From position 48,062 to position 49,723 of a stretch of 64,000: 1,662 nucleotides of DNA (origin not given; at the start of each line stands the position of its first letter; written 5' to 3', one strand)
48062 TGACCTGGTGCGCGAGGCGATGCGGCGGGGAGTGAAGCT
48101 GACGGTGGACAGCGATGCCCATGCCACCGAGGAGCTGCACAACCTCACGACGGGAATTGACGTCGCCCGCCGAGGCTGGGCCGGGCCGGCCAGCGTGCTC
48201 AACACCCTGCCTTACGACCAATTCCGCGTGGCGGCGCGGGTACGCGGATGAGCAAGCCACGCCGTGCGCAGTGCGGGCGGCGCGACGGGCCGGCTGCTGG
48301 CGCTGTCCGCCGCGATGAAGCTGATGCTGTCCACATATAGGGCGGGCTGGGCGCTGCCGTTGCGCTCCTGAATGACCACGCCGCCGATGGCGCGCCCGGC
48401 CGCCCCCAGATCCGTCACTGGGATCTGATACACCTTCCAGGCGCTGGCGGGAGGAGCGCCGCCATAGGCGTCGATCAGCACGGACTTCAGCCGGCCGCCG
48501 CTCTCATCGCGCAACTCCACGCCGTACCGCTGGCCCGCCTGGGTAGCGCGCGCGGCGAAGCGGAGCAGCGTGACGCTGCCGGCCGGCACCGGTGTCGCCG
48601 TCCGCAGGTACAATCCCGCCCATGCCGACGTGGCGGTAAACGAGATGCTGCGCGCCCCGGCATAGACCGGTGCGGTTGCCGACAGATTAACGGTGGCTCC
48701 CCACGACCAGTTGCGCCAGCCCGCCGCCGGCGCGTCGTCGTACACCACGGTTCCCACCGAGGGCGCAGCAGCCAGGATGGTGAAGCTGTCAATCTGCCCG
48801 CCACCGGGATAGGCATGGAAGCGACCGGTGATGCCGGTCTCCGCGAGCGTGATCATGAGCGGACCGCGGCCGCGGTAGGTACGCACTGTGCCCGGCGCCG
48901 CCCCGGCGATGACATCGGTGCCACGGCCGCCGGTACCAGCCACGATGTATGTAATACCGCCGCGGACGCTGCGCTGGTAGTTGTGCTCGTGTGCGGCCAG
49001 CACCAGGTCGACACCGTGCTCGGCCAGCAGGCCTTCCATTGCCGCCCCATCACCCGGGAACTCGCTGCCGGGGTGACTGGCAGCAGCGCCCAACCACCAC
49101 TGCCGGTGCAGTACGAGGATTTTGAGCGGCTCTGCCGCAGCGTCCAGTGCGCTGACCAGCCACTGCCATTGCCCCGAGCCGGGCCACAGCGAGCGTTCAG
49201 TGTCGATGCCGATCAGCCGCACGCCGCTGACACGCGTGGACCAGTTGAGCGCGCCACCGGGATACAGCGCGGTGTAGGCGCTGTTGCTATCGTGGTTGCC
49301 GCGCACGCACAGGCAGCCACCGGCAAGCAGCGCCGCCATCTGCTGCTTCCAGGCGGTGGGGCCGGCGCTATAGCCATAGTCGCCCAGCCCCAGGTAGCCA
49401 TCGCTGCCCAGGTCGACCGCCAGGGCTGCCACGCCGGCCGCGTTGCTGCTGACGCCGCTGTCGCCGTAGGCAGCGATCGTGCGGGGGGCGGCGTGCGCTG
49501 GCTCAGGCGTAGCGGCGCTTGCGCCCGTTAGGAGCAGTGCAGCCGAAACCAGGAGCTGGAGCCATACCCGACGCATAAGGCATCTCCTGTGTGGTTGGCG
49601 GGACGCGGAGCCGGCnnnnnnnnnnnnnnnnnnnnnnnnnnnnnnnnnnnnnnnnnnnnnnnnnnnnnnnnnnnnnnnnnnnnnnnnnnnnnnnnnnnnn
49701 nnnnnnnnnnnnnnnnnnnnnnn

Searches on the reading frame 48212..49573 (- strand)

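Call 62: search_protein_families(library=pfam, proteins=[window:48212-49573:-], max_evalue=0.0001)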
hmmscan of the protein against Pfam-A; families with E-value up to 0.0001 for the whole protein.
window:48212-49573:- (453 aa): 1 family
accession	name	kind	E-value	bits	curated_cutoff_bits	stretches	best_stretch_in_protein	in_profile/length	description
PF00149.33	Metallophos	-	8.3e-09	36.6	21.5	1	61-199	33-191/191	Calcineurin-like phosphoesterase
